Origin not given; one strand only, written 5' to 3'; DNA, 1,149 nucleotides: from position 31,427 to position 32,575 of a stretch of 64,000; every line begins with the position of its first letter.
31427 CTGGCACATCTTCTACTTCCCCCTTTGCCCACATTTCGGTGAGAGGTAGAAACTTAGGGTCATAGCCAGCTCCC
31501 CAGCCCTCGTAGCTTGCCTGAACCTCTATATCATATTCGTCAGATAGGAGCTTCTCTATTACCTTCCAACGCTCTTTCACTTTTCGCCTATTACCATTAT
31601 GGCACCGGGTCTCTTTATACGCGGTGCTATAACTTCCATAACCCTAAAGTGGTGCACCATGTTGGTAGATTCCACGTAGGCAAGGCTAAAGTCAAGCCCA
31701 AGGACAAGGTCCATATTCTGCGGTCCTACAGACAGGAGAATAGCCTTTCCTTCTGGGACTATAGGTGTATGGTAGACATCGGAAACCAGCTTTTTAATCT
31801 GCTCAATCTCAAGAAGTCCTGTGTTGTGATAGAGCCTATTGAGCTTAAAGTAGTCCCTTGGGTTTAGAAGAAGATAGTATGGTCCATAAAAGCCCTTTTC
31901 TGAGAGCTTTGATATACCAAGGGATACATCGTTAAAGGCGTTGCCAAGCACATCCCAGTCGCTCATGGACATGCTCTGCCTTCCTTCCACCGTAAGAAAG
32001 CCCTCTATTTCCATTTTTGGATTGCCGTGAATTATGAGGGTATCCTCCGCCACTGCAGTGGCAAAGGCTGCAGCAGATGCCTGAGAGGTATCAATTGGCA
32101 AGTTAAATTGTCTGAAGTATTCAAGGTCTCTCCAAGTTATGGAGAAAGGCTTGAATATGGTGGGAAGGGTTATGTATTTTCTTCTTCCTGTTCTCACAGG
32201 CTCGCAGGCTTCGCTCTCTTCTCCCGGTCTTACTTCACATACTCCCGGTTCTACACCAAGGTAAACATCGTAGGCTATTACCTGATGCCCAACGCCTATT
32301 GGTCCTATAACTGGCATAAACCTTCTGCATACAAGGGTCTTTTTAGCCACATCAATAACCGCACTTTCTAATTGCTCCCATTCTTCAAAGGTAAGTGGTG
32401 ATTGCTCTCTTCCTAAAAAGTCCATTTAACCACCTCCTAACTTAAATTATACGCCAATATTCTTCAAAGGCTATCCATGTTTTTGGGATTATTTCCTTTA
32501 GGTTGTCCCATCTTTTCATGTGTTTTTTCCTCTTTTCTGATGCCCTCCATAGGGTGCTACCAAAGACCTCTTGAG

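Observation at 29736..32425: Encapsulin shell gene coupled to a 614-aa VWA/MIDAS protein, with no canonical cargo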

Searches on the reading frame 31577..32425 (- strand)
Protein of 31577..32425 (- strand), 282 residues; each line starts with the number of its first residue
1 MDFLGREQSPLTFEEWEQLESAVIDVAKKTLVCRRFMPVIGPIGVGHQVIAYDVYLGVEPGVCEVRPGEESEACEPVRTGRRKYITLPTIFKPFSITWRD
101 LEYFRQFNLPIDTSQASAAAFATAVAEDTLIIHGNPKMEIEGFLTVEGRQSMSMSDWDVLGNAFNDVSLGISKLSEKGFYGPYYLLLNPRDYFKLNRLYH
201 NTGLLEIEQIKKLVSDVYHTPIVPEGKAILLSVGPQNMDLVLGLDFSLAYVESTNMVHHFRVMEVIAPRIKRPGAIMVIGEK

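Call 3: search_protein_families(library=pfam, proteins=[window:31577-32425:-], max_evalue=0.01)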
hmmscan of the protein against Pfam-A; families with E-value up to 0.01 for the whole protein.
window:31577-32425:- (282 aa): 2 families
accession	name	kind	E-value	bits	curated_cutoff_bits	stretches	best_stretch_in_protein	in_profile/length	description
PF04454.18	Linocin_M18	-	4.8e-68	229.6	24.3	1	1-266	1-252/253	Encapsulating protein for peroxidase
PF09950.15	Major_capside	-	0.00014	21.7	26.8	1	89-195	29-146/251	Major capsid protein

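Call 4: search_protein_families(library=ncbifam, proteins=[window:31577-32425:-], max_evalue=0.01)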
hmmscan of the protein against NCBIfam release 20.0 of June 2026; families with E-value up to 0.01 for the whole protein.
window:31577-32425:- (282 aa): 1 family
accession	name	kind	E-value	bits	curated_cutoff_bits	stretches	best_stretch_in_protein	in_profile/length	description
NF041155.2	encap_f1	equivalog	2e-79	266.7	100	1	4-279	1-261/261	family 1 encapsulin nanocompartment shell protein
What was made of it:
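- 31577..32425 (-): Family-1 encapsulin shell gene (282 aa) of the EncA-like large-shell subclass. NF041155 at 266.7 bits and PF04454 at E 4.8e-68 (calls 3, 4).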

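Call 20: find_homologous_proteins(query=window:31577-32425:-)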
Query window:31577-32425:- (282 aa): 109 proteins with E <= 0.001 among 1387 candidates.
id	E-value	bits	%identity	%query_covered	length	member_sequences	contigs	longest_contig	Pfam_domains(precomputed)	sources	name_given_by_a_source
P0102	4.8e-184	628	98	100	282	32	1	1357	PF04454.19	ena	-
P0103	3.2e-176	602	90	100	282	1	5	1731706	PF04454.19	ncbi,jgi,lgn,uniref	ncbi:MAG: family 1 encapsulin nanocompartment shell protein [Aquificaceae bacterium]|jgi:uncharacter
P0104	5.7e-174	595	90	100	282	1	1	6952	PF04454.19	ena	-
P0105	1.0e-172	591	89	100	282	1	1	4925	PF04454.19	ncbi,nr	ncbi:MAG: family 1 encapsulin nanocompartment shell protein [Aquificaceae bacterium]|nr:family 1 enc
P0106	3.7e-172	589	89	100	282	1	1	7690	PF09950.16,PF04454.19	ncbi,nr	ncbi:MAG: encapsulin [Aquificaceae bacterium]|nr:encapsulin [Aquificaceae bacterium]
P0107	5.1e-172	589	89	100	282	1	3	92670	PF09950.16,PF04454.19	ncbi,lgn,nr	ncbi:MAG: family 1 encapsulin nanocompartment shell protein [Aquificaceae bacterium]|nr:encapsulin [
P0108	1.3e-171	587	89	100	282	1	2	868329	PF04454.19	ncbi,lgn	-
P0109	4.4e-169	579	85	100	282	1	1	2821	PF04454.19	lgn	-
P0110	1.6e-168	577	85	100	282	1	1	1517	PF04454.19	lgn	-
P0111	2.2e-168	577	87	100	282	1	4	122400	PF04454.19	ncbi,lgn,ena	-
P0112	3.1e-168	576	85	100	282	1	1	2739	PF04454.19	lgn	-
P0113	2.1e-167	573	85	100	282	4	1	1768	PF04454.19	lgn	-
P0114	1.3e-166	571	86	100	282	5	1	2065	PF04454.19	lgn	-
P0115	7.2e-166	568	84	100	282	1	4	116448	PF04454.19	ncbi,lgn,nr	ncbi:MAG: encapsulin [Aquificaceae bacterium]|nr:encapsulin [Aquificaceae bacterium] MCX7989381.1 en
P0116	7.0e-165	565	83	100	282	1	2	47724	PF04454.19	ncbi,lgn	ncbi:MAG: family 1 encapsulin nanocompartment shell protein [Aquificaceae bacterium]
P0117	8.9e-164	562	82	100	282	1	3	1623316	PF04454.19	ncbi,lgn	-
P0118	1.7e-163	561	82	100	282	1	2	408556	PF04454.19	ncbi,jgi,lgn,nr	ncbi:MAG: bacteriocin [Acidobacteria bacterium]|jgi:uncharacterized linocin/CFP29 family protein|nr:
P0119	1.5e-162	558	83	100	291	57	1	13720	PF04454.19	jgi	-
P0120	2.1e-161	554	82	100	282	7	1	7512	PF04454.19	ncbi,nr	ncbi:MAG: family 1 encapsulin nanocompartment shell protein [Aquificaceae bacterium]|nr:family 1 enc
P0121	3.8e-161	553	83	100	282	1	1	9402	PF04454.19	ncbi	ncbi:MAG: family 1 encapsulin nanocompartment shell protein [Aquificaceae bacterium]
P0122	8.4e-158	542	82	98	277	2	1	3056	PF04454.19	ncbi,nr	ncbi:MAG: family 1 encapsulin nanocompartment shell protein, partial [Thermodesulfovibrio sp.]|nr:fa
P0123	3.1e-156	537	80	100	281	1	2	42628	PF04454.19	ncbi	-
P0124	1.1e-155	535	80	100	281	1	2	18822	PF04454.19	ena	-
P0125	2.9e-153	527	79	100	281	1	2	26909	PF04454.19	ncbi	ncbi:family 1 encapsulin nanocompartment shell protein [Thermocrinis sp.]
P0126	1.1e-152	525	78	100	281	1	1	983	PF04454.19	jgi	-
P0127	1.2e-152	525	79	99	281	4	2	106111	PF04454.19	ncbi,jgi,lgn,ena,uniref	ncbi:family 1 encapsulin nanocompartment shell protein [Thermocrinis sp.]|uniref:family 1 encapsulin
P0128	5.2e-152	523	79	100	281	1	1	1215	PF04454.19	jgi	-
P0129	7.0e-152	522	80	100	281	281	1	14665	PF09950.16,PF04454.19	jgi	-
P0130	1.4e-151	522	78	100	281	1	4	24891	PF04454.19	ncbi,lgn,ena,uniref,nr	ncbi:Maritimacin [bacterium HR13]|uniref:Hypothetical conserved protein n=1 Tax=uncultured Aquificia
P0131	1.8e-151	521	77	100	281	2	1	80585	PF04454.19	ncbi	-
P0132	2.1e-151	521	78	100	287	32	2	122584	PF04454.19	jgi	jgi:uncharacterized linocin/CFP29 family protein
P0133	2.6e-151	521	78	100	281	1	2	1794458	PF04454.19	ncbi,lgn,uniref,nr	ncbi:MAG: encapsulin [Hydrogenobacter thermophilus]|uniref:family 1 encapsulin nanocompartment shell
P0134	3.4e-151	520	78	100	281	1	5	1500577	PF04454.19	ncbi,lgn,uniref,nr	ncbi:Linocin_M18 bacteriocin protein [Thermocrinis albus DSM 14484]|uniref:Linocin_M18 bacteriocin p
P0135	1.3e-150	518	77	100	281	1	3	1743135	PF04454.19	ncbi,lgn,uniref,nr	ncbi:Linocin_M18 bacteriocin protein [Hydrogenobacter thermophilus TK-6]|uniref:Bacteriocin n=1 Tax=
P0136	1.8e-150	518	77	100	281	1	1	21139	PF04454.19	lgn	-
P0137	1.8e-150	518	78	100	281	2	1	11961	PF04454.19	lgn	-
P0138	2.4e-149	514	77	99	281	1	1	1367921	PF09950.16,PF04454.19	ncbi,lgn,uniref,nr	ncbi:family 1 encapsulin nanocompartment shell protein [Thermocrinis minervae]|uniref:Uncharacterize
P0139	2.9e-147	507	74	100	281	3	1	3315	PF04454.19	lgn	-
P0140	4.3e-146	504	76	99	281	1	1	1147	PF09950.16,PF04454.19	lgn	-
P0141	2.4e-128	445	68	100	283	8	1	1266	PF09950.16,PF04454.19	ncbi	-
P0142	2.4e-128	445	67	100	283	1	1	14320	PF09950.16,PF04454.19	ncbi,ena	-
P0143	2.4e-128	445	67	100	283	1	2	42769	PF09950.16,PF04454.19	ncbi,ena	-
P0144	8.9e-128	443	67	100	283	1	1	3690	PF09950.16,PF04454.19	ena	-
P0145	1.2e-127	443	67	100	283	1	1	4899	PF09950.16,PF04454.19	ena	-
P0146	3.2e-127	442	67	100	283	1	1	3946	PF09950.16,PF04454.19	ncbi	-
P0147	3.2e-127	442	67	100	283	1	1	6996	PF09950.16,PF04454.19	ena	-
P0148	4.0e-126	438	66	100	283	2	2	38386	PF09950.16,PF04454.19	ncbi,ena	-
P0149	9.6e-126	437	69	99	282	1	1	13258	PF09950.16,PF04454.19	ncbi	-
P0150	1.5e-125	436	65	100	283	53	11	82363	PF09950.16,PF04454.19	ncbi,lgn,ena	-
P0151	3.6e-125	435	65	100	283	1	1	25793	PF09950.16,PF04454.19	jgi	jgi:uncharacterized linocin/CFP29 family protein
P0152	1.0e-124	433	65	100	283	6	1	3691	PF19774.6,PF09950.16,PF04454.19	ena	-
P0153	1.9e-123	429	67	100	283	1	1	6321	PF09950.16,PF04454.19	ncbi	-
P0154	1.7e-122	426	65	100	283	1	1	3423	PF09950.16,PF04454.19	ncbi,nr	ncbi:MAG TPA: DUF2184 domain-containing protein [Aquifex aeolicus]|nr:DUF2184 domain-containing prot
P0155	1.2e-121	423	65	100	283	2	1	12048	PF09950.16,PF04454.19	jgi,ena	-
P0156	3.0e-121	422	65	99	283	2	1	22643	PF04454.19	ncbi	-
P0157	1.6e-120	420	62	100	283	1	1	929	PF04454.19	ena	-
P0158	1.9e-120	419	63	99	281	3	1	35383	PF09950.16,PF04454.19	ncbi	-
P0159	2.4e-120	419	64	99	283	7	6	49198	PF04454.19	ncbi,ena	-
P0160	3.4e-120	419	66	97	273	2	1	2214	PF09950.16,PF04454.19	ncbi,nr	ncbi:MAG TPA: DUF2184 domain-containing protein, partial [Aquificaceae bacterium]|nr:DUF2184 domain-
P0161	4.0e-120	418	64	99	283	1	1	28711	PF09950.16,PF04454.19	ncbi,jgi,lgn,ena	-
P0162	8.7e-120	417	63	99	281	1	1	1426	PF09950.16,PF04454.19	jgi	-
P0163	6.0e-119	414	63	99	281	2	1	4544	PF09950.16,PF04454.19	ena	-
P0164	6.6e-117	408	63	100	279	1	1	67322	PF09950.16,PF04454.19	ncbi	ncbi:MAG: family 1 encapsulin nanocompartment shell protein [Aquificaceae bacterium]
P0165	1.6e-116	407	61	99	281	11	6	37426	PF09950.16,PF04454.19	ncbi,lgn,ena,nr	ncbi:MAG TPA: bacteriocin [Aquifex aeolicus]|nr:bacteriocin [Aquifex aeolicus]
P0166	7.4e-116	404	62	99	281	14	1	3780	PF09950.16,PF04454.19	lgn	-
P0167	1.7e-115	403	61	100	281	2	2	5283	PF09950.16,PF04454.19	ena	-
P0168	3.3e-115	402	61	100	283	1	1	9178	PF09950.16,PF04454.19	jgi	jgi:uncharacterized linocin/CFP29 family protein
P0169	5.6e-115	401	61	99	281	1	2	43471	PF09950.16,PF04454.19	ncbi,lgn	ncbi:family 1 encapsulin nanocompartment shell protein [Aquifex pyrophilus]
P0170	6.6e-115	401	60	100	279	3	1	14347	PF09950.16,PF04454.19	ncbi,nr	ncbi:MAG: family 1 encapsulin nanocompartment shell protein [Aquificaceae bacterium]|nr:family 1 enc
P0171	3.3e-113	396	59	99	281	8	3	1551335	PF04454.19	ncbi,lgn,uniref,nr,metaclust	ncbi:family 1 encapsulin nanocompartment shell protein [Aquifex aeolicus]|uniref:Bacteriocin n=1 Tax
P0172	9.2e-113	394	79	73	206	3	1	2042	PF09950.16,PF04454.19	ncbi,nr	ncbi:MAG: encapsulin, partial [Aquificaceae bacterium]|nr:encapsulin [Aquificaceae bacterium]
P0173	1.4e-111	390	61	100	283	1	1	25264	PF19774.6,PF04454.19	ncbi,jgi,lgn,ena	-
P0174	1.3e-104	367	57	99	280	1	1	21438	PF09950.16,PF04454.19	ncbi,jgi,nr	ncbi:MAG: DUF2184 domain-containing protein [Aquificae bacterium]|nr:DUF2184 domain-containing prote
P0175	3.4e-102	359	65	85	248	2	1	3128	PF09950.16,PF04454.19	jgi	-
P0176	1.2e-93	331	55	96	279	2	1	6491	PF04454.19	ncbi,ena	-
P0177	3.8e-85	304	83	56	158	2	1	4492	PF04454.19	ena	-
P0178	2.5e-77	278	47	98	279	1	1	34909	PF09950.16,PF04454.19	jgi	jgi:uncharacterized linocin/CFP29 family protein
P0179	1.1e-75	273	47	98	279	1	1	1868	PF04454.19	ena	-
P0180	4.0e-72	261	45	98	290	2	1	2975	PF09950.16,PF04454.19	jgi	jgi:uncharacterized linocin/CFP29 family protein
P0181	6.0e-72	260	46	98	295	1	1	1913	PF09950.16,PF04454.19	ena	-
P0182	1.8e-69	252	43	99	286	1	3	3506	PF19774.6,PF04454.19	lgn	-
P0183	2.2e-69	252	45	98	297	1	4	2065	PF04454.19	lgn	-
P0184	3.7e-69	251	44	99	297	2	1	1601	PF04454.19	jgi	-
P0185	1.6e-68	249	44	98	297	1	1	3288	PF04454.19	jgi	jgi:uncharacterized linocin/CFP29 family protein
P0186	5.1e-68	247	43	99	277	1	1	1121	PF19774.6,PF04454.19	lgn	-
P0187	5.7e-68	247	44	97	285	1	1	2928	PF09950.16,PF04454.19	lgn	-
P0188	6.9e-68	247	45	98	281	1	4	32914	PF09950.16,PF04454.19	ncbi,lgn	-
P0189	2.2e-67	245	43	99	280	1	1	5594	PF04454.19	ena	-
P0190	1.0e-66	243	42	99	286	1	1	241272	PF19774.6,PF04454.19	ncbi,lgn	-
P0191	2.3e-66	242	42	99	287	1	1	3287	PF19774.6,PF04454.19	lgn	-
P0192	7.2e-65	237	44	99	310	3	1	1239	PF19774.6,PF09950.16,PF04454.19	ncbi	-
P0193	6.6e-64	234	42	98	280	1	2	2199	PF09950.16,PF04454.19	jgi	jgi:uncharacterized linocin/CFP29 family protein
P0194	6.8e-64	234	41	99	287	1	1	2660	PF04454.19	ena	-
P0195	1.1e-61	227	42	98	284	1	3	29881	PF04454.19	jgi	jgi:uncharacterized linocin/CFP29 family protein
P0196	4.1e-61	225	45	93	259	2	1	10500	PF09950.16,PF04454.19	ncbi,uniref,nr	ncbi:MAG: bacteriocin family protein [Candidatus Tectomicrobia bacterium]|uniref:Bacteriocin family 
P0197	7.1e-61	224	43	99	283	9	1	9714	PF19774.6,PF09950.16,PF04454.19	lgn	-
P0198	8.9e-61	224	41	98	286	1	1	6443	PF04454.19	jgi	jgi:uncharacterized linocin/CFP29 family protein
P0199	3.7e-60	222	39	98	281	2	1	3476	PF04454.19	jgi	jgi:uncharacterized linocin/CFP29 family protein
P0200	8.0e-58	214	38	98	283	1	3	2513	PF04454.19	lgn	-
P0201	1.2e-56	210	38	99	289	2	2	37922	PF04454.19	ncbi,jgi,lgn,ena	jgi:uncharacterized linocin/CFP29 family protein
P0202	2.4e-55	206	39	98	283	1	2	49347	PF04454.19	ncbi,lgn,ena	-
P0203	7.6e-55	204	38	99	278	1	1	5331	PF09950.16,PF04454.19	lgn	-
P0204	9.7e-55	204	37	98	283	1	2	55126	PF04454.19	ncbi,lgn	-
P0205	7.5e-52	194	42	97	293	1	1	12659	PF19774.6,PF04454.19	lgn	-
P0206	1.5e-50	190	39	99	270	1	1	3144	PF09950.16,PF04454.19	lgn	-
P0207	1.1e-49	187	51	62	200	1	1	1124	PF04454.19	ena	-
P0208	4.7e-49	185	35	99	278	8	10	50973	PF09950.16,PF04454.19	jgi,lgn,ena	-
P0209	1.1e-48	184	39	99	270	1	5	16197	PF09950.16,PF04454.19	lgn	-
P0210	4.1e-30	123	45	56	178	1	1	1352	PF04454.19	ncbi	ncbi:MAG TPA: family 1 encapsulin nanocompartment shell protein, partial [Planctomycetaceae bacteriu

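Call 21: find_encoding_contigs(protein=P0171, flank=7000, max_places=1)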
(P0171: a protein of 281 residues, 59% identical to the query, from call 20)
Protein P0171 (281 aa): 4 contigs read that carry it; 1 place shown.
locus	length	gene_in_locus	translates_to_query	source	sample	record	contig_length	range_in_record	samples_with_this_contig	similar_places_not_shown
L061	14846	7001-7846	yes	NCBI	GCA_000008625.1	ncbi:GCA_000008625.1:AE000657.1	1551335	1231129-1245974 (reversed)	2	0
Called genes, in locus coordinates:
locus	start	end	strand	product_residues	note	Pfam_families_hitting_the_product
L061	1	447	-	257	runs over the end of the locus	PF11858:DUF3378 (weak), PF01351:RNase_HII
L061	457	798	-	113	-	PF01649:Ribosomal_S20p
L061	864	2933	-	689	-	PF00456:Transketolase_N, PF02779:Transket_pyr, PF02780:Transketolase_C, PF22613:Transketolase_C_1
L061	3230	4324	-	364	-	PF01658:Inos-1-P_synth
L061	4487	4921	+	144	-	PF01243:PNPOx_N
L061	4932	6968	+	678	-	-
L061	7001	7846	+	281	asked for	PF04454:Linocin_M18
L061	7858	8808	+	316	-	PF01479:S4, PF00849:PseudoU_synth_2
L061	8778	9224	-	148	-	PF01618:MotA_ExbB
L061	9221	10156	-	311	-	PF02153:PDH_N, PF20463:PDH_C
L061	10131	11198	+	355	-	PF01861:BpsA_C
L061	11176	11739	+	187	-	PF01551:Peptidase_M23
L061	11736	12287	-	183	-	PF04368:DUF507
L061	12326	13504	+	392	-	PF00579:tRNA-synt_1b, PF22421:SYY_C-terminal, PF01479:S4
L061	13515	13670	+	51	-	-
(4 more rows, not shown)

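Call 22: find_encoding_contigs(protein=P0135, flank=7000, max_places=1)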
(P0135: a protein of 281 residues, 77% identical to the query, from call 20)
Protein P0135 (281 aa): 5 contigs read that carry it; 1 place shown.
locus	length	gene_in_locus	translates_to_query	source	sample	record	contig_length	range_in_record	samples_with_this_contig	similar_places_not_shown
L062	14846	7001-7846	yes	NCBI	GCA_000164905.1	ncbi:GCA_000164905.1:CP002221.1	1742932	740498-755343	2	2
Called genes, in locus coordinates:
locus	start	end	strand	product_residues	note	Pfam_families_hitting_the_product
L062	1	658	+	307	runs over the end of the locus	PF00108:Thiolase_N, PF08545:ACP_syn_III, PF08541:ACP_syn_III_C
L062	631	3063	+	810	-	PF00690:Cation_ATPase_N, PF00122:E1-E2_ATPase, PF00702:Hydrolase, PF13246:Cation_ATPase, PF00689:Cation_ATPase_C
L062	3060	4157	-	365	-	PF00270:DEAD, PF00271:Helicase_C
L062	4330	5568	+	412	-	PF10518:TAT_signal (weak), PF00174:Oxidored_molyb, PF03404:Mo-co_dimer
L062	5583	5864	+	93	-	-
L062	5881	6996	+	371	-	PF00890:FAD_binding_2 (weak), PF01134:GIDA (weak), PF01266:DAO, PF01494:FAD_binding_3, PF03486:HI0933_like (weak), PF12831:FAD_oxidored, PF13450:NAD_binding_8, PF13738:Pyr_redox_3, +4 more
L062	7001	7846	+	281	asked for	PF04454:Linocin_M18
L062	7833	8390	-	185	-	PF00440:TetR_N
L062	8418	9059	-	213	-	PF01791:DeoC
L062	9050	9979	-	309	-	PF01134:GIDA (faint), PF01266:DAO (faint), PF03486:HI0933_like (faint), PF07992:Pyr_redox_2, PF12831:FAD_oxidored (faint), PF13450:NAD_binding_8 (faint), PF13738:Pyr_redox_3, PF00070:Pyr_redox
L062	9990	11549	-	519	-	PF00682:HMGL-like, PF22617:HCS_D2, PF08502:LeuA_dimer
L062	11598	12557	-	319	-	-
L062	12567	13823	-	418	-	PF01266:DAO (faint), PF07992:Pyr_redox_2, PF21706:FCSD_central, PF09242:FCSD-flav_bind (weak)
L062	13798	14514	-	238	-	PF00355:Rieske (weak)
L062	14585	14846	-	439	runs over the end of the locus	PF01266:DAO (faint), PF07992:Pyr_redox_2, PF13450:NAD_binding_8 (faint), PF21706:FCSD_central, PF09242:FCSD-flav_bind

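Call 23: find_encoding_contigs(protein=P0134, flank=7000, max_places=1)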
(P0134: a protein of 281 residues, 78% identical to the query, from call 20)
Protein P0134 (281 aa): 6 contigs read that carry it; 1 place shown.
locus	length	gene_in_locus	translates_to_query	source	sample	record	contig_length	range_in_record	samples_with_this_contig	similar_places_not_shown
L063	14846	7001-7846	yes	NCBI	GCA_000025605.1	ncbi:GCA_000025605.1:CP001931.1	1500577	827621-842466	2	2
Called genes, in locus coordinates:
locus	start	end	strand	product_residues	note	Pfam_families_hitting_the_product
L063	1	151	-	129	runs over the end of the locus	PF02472:ExbD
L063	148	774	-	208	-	PF01618:MotA_ExbB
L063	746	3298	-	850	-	PF00515:TPR_1 (faint), PF07719:TPR_2 (faint), PF07721:TPR_4 (faint), PF12895:ANAPC3 (faint), PF13181:TPR_8 (faint), PF09976:TPR_21 (weak), PF14559:TPR_19 (weak), PF13174:TPR_6, +4 more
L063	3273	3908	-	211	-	PF00300:His_Phos_1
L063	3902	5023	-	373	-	PF00266:Aminotran_5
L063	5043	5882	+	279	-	PF00892:EamA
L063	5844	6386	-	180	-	PF00132:Hexapep (weak), PF21711:DCTN5, PF25084:LbH_EIF2B, PF25087:GMPPB_C (weak), PF00132:Hexapep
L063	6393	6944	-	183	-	-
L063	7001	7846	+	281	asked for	PF04454:Linocin_M18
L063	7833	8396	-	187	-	PF00440:TetR_N, PF16295:TetR_C_10 (weak)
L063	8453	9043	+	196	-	PF00117:GATase, PF07722:Peptidase_C26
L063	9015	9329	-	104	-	PF03091:CutA1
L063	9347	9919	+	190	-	-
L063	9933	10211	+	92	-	PF02686:GatC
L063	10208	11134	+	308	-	PF02511:Thy1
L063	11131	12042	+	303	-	PF00288:GHMP_kinases_N, PF08544:GHMP_kinases_C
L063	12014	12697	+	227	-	PF03309:Pan_kinase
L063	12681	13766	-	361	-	PF04055:Radical_SAM, PF19288:CofH_C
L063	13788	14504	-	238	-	PF00005:ABC_tran, PF13304:AAA_21 (faint), PF12399:BCA_ABC_TP_C (faint)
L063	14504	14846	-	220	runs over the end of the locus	PF01872:RibD_C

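Call 24: find_encoding_contigs(protein=P0138, flank=7000, max_places=1)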
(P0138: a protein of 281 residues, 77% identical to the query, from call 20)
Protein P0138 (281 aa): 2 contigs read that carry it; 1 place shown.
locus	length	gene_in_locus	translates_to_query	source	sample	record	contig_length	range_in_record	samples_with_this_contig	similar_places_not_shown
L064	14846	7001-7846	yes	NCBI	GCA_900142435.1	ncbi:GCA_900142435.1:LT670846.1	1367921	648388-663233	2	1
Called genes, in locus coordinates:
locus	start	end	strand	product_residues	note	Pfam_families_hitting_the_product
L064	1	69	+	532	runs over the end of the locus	PF00115:COX1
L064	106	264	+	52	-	-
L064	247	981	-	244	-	PF03744:BioW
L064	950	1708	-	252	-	PF00535:Glycos_transf_2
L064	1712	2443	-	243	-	PF06325:PrmA, PF05175:MTS, PF13489:Methyltransf_23 (weak), PF13847:Methyltransf_31, PF08241:Methyltransf_11, PF08242:Methyltransf_12 (weak), PF13649:Methyltransf_25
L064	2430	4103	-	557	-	PF00795:CN_hydrolase, PF02540:NAD_synthase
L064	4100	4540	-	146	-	-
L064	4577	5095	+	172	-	PF01161:PBP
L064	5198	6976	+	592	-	PF13522:GATase_6, PF13537:GATase_7, PF01380:SIS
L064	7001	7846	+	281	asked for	PF04454:Linocin_M18, PF09950:Major_capside (faint)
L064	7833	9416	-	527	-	PF01751:Toprim, PF01131:Topoisom_bac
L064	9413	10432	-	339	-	PF01571:GCV_T, PF08669:GCV_T_C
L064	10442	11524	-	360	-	PF26309:DUF8082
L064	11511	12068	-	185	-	PF00025:Arf (weak), PF00071:Ras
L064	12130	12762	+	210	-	PF00156:Pribosyltran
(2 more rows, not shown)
